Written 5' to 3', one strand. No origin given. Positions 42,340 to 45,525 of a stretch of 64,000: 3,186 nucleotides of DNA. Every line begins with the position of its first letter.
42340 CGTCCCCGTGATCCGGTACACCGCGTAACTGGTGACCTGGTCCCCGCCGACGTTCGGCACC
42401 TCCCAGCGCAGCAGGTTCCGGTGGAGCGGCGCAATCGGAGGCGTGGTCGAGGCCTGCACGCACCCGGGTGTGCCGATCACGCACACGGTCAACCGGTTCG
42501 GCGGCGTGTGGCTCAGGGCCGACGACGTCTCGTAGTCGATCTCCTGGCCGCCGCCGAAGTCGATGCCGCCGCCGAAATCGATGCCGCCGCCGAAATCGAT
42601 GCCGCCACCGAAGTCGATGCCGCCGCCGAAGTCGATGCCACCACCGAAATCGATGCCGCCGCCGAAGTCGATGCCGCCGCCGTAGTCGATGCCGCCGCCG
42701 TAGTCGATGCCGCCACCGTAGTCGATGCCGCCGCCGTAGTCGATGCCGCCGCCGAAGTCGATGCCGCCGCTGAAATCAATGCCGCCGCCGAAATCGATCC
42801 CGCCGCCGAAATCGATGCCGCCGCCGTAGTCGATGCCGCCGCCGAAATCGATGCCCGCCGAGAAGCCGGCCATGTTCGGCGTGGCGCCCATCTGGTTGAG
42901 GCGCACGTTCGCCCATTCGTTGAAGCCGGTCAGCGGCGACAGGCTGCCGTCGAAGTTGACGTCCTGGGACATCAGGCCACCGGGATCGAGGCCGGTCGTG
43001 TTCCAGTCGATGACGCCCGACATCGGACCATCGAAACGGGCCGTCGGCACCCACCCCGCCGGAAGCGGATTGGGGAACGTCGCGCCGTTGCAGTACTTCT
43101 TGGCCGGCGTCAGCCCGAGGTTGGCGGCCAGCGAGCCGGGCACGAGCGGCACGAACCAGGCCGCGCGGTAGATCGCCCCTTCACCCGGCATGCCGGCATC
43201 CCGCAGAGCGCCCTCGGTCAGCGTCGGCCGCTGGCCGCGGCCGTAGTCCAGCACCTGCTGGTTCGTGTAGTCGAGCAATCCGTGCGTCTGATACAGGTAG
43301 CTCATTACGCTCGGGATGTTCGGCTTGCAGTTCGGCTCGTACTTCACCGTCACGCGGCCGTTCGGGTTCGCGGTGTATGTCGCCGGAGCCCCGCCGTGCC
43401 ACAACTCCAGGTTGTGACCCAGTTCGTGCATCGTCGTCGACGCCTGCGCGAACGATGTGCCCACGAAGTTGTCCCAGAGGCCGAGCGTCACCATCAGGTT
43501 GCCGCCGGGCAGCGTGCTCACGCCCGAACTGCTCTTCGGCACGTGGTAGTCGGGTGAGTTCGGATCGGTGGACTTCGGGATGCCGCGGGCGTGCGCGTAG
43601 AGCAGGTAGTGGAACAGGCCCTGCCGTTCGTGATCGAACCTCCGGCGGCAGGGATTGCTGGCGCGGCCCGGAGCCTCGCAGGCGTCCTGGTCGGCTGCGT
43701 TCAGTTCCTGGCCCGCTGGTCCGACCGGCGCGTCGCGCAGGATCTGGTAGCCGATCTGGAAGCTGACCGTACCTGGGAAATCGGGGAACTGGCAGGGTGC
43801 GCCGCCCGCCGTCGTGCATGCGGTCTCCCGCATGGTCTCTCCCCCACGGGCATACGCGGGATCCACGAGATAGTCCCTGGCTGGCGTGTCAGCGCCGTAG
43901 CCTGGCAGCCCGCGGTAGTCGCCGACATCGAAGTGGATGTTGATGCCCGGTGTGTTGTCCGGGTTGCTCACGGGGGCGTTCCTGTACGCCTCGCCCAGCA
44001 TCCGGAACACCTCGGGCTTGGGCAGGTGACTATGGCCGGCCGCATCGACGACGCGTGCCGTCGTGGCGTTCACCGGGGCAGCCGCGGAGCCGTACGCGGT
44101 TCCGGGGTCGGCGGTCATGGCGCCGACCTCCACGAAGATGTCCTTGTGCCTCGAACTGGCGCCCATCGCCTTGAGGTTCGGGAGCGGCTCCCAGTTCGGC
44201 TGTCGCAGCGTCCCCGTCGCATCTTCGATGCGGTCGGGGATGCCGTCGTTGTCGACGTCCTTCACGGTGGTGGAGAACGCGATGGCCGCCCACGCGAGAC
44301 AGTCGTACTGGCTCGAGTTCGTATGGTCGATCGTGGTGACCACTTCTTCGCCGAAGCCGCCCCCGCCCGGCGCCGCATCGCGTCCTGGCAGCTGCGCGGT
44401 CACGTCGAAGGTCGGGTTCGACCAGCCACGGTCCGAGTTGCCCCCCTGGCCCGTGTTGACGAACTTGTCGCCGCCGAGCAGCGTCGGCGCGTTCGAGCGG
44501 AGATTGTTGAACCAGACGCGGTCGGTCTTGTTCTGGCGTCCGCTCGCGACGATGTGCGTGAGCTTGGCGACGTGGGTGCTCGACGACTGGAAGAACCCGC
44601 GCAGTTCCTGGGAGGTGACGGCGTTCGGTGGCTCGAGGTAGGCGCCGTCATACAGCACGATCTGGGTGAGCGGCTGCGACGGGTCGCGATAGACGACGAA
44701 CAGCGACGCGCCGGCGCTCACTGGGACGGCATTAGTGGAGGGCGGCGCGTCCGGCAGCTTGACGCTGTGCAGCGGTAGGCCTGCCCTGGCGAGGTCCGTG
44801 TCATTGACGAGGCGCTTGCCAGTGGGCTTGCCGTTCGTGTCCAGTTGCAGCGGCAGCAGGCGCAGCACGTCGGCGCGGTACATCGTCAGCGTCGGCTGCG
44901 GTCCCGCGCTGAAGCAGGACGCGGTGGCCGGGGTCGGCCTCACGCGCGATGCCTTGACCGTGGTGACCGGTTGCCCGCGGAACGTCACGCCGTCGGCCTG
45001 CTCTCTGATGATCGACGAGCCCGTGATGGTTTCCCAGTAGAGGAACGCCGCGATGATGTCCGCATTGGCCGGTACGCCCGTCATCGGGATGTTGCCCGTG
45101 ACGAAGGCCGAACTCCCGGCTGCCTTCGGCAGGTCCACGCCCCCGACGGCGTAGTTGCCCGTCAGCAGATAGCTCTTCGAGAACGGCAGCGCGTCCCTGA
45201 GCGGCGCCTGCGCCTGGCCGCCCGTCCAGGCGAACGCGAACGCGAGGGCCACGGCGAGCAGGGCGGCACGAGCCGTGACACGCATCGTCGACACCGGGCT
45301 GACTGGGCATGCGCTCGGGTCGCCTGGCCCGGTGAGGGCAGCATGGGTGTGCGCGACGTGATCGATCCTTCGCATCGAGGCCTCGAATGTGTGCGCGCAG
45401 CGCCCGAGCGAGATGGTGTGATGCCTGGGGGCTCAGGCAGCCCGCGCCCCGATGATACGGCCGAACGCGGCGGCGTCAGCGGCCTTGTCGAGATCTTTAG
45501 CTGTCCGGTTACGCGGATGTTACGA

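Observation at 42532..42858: Seventeen near-identical GGGID[F/Y] hexapeptide units encoded by an 18-bp tandem repeat inside the giant surface protein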

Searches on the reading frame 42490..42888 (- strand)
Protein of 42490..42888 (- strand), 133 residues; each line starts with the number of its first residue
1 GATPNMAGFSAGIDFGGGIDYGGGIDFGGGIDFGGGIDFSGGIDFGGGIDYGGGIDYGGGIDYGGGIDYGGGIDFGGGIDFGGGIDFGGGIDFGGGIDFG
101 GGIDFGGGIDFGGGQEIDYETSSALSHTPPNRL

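Call 36: find_homologous_proteins(query=window:42520-42879:-, max_evalue=0.01)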
Query window:42520-42879:- (120 aa): 1 proteins with E <= 0.01 among 8000 candidates.
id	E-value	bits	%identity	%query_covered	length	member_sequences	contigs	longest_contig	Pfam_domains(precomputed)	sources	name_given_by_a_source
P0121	1.1e-6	46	58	34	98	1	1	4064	-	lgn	-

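Call 41: search_protein_families(library=pfam, proteins=[window:42490-42888:-], max_evalue=10)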
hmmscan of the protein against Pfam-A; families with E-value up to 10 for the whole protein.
seq(133 aa): 0 families

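Call 52: search_protein_representatives(protein=window:42520-42879:-)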
Query: 120 residues. Proteins with E-value up to 0.001 (for the whole library): 488; up to 1e-10: 68; up to 1e-30: 4. The best 150 are listed.
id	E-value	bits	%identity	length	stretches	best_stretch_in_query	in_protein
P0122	8.8e-55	200.7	27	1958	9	10-112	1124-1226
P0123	1.6e-34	134.9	31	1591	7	12-114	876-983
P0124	8.0e-34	132.7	43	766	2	11-117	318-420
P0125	3.4e-32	127.4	33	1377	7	9-113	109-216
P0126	5.3e-26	107.3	26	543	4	6-108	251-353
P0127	5.9e-26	107.1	34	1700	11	10-107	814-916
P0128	1.3e-24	102.7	22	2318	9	19-111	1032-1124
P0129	9.1e-24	100.0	25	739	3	6-108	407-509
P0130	1.8e-23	99.0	28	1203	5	5-110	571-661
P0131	1.6e-22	95.9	31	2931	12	28-106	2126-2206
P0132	3.0e-22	95.0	24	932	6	6-110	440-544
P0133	2.3e-20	88.9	30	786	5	2-109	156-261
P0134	2.7e-20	88.7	20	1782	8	11-114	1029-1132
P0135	2.8e-20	88.7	27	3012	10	8-111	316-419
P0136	3.4e-20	88.4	36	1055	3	6-111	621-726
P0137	6.1e-20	87.6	30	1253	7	4-114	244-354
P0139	4.2e-19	84.8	20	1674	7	13-111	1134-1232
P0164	3.6e-13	65.6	37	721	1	11-111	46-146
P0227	4.5e-09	52.3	24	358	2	13-105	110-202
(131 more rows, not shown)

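Call 55: search_protein_families(library=pfam, proteins=[P0123, P0126, P0129, P0132, P0139, P0164, P0227, P0124, P0137], max_evalue=0.01)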
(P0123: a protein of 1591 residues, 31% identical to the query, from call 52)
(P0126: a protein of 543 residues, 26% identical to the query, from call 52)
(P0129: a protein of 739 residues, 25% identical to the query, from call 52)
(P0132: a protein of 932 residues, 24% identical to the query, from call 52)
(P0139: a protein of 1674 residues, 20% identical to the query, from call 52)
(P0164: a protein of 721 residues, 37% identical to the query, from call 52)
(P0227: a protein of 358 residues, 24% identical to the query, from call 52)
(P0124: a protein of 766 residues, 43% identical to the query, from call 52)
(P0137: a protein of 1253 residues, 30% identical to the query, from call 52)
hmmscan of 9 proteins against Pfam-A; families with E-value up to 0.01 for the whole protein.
P0123 (1591 aa): 1 family
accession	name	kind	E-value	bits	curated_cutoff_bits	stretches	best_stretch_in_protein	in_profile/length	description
PF07108.16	PipA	-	0.00021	21.3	25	0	1389-1419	21-51/200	PipA protein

P0126 (543 aa): 2 families
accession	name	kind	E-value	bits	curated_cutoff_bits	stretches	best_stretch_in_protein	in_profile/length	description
PF04519.19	Bactofilin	-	3.3e-11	43.7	27.9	2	239-317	9-82/98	Polymer-forming cytoskeletal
PF20854.2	LED_rpt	-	0.00036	20.8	59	0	188-316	42-170/176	LED repeat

P0129 (739 aa): 1 family
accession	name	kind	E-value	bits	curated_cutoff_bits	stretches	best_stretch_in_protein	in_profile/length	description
PF04519.19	Bactofilin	-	4.3e-09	36.9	27.9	0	73-163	10-95/98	Polymer-forming cytoskeletal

P0132 (932 aa): 2 families
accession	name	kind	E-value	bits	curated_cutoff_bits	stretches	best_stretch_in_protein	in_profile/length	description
PF14070.11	YjfB_motility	-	2.9e-05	24.5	27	0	431-458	29-56/57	Putative motility protein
PF04519.19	Bactofilin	-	0.00027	21.6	27.9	0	370-452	8-82/98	Polymer-forming cytoskeletal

P0139 (1674 aa): 1 family
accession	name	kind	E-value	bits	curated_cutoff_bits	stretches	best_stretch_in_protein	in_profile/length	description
PF04519.19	Bactofilin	-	2.2e-13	50.7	27.9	1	416-517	1-96/98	Polymer-forming cytoskeletal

P0164 (721 aa): 2 families
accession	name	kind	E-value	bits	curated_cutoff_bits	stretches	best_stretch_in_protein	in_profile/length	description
PF13884.11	Peptidase_S74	-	1.4e-05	25.7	22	1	629-679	1-57/58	Chaperone of endosialidase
PF04519.19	Bactofilin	-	0.00057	20.5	27.9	1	47-147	3-97/98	Polymer-forming cytoskeletal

P0227 (358 aa): 3 families
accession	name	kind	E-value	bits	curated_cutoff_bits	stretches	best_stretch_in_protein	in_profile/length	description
PF04519.19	Bactofilin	-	1.9e-09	38.1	27.9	2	109-188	9-83/98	Polymer-forming cytoskeletal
PF13983.11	YsaB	-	0.0019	18.9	27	0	166-191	29-53/75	YsaB-like lipoprotein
PF18715.7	Phage_spike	-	0.0068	16.8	28.2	0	59-94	8-42/53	Phage spike trimer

P0124 (766 aa): 0 families

P0137 (1253 aa): 0 families

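Call 65: search_solved_structures(query=window:42520-42879:-, max_evalue=10, show_alignments=3)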
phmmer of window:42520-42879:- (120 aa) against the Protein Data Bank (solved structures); distinct sequences matched with E-value up to 10: 1.
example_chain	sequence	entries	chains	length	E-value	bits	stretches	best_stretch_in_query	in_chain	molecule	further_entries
3srt_A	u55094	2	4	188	0.078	15.7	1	15-51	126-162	Maltose O-acetyltransferase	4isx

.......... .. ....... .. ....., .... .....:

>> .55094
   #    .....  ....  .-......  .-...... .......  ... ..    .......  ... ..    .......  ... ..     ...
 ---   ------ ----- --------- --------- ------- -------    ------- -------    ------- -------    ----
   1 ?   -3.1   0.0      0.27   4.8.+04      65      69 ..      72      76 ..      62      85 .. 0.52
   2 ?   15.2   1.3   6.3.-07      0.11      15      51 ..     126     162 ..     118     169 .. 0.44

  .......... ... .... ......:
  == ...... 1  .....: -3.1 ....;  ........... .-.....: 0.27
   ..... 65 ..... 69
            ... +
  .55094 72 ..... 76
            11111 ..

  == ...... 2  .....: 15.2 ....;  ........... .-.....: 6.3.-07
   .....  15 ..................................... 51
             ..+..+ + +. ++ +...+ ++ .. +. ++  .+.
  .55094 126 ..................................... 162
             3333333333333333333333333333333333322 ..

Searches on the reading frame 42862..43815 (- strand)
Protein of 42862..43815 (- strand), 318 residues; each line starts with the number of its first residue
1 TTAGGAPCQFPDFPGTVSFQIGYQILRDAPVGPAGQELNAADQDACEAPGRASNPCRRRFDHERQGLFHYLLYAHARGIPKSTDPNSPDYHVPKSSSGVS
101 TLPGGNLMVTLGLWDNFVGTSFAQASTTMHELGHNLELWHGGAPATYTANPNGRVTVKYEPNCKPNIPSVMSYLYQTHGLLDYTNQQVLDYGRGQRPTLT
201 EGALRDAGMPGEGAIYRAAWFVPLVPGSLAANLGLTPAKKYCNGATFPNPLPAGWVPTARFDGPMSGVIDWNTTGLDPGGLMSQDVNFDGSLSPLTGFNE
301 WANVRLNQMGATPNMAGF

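Call 30: find_related_loci(query=window:42862-43755:-, collection=metagenome_contigs, flank=2500)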
Query window:42862-43755:- (298 aa) in metagenome_contigs; peptide patterns used: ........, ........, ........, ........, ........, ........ (x = any residue, [..] = any of these).
88 stretches matched a pattern; 1 encode a relative of the query (tblastn E <= 1e-3); 1 distinct loci.
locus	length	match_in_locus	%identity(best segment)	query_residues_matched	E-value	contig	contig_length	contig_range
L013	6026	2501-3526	37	2-298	3e-55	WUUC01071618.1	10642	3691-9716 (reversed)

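Call 67: search_protein_families(library=pfam, proteins=[window:42862-43815:-], max_evalue=10)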
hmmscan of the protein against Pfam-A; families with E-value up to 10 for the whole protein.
window:42862-43815:- (318 aa): 1 family
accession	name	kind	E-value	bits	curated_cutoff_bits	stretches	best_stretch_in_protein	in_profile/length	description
PF13688.12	Reprolysin_5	-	0.043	14.5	27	1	106-175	131-188/196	Metallo-peptidase family M12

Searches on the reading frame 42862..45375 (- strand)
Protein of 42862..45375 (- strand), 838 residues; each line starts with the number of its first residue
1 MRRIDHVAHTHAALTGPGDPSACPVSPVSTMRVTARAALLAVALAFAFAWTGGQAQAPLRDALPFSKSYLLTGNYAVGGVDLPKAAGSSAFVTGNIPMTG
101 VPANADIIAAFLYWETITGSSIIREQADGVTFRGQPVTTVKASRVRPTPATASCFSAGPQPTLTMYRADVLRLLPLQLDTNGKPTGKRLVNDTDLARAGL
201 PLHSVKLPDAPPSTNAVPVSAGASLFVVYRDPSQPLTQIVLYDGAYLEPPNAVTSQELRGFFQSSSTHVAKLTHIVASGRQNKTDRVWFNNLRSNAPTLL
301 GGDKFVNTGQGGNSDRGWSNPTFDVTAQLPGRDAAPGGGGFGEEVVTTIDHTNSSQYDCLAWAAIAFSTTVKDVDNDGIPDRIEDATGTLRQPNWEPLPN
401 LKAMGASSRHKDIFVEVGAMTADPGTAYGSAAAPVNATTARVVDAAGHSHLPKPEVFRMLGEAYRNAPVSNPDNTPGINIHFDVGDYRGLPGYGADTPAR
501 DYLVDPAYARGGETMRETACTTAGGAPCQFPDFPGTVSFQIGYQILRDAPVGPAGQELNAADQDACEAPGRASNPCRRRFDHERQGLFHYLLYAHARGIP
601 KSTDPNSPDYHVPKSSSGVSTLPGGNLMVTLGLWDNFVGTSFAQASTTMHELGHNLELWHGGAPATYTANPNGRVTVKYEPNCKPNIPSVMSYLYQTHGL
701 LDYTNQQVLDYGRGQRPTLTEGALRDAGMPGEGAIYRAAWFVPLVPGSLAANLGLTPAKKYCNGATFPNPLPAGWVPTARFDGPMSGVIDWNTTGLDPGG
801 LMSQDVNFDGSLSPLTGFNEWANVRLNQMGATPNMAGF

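Call 11: find_related_loci(query=window:42862-45375:-, collection=genome_contigs, flank=6000)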
Query window:42862-45375:- (838 aa) in genome_contigs; peptide patterns used: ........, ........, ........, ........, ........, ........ (x = any residue, [..] = any of these).
89 stretches matched a pattern; 7 encode a relative of the query (tblastn E <= 1e-3); 7 distinct loci.
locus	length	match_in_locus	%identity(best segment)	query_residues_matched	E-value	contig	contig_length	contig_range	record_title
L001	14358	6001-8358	50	31-838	0e+0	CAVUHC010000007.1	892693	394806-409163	MAG: uncultured Acidobacteriota bacterium isolate MFD02242.bin.2.68 genome assembly, contig: contig_46, whole genome sho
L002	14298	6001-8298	35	64-838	5e-113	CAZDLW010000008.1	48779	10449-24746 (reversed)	MAG TPA_asm: uncultured Bifidobacteriaceae bacterium isolate SRP217488_co1_159 genome assembly, contig: NODE_262_length_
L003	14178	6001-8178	31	35-835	9e-79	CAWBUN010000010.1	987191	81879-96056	MAG: uncultured Solibacteraceae bacterium isolate MFD06714.bin.2.93 genome assembly, contig: contig_6912, whole genome s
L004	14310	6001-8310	28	30-837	5e-60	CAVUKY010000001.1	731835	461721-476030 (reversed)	MAG: Bryobacterales bacterium isolate MFD01716.bin.2.112 genome assembly, contig: contig_10314, whole genome shotgun seq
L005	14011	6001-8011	30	67-803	5e-39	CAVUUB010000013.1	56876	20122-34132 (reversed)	MAG: Bryobacterales bacterium isolate MFD00964.bin.2.188 genome assembly, contig: contig_56905, whole genome shotgun seq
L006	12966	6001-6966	26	373-824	1e-15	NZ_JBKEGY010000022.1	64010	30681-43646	MAG: Reinekea sp. isolate 3300053237_10 Ga0535683_0000037, whole genome shotgun sequence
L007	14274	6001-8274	28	55-837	3e-59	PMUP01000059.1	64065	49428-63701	MAG: Bryobacterales bacterium isolate palsa_144 73.20110700_P3M.16_contig_1698, whole genome shotgun sequence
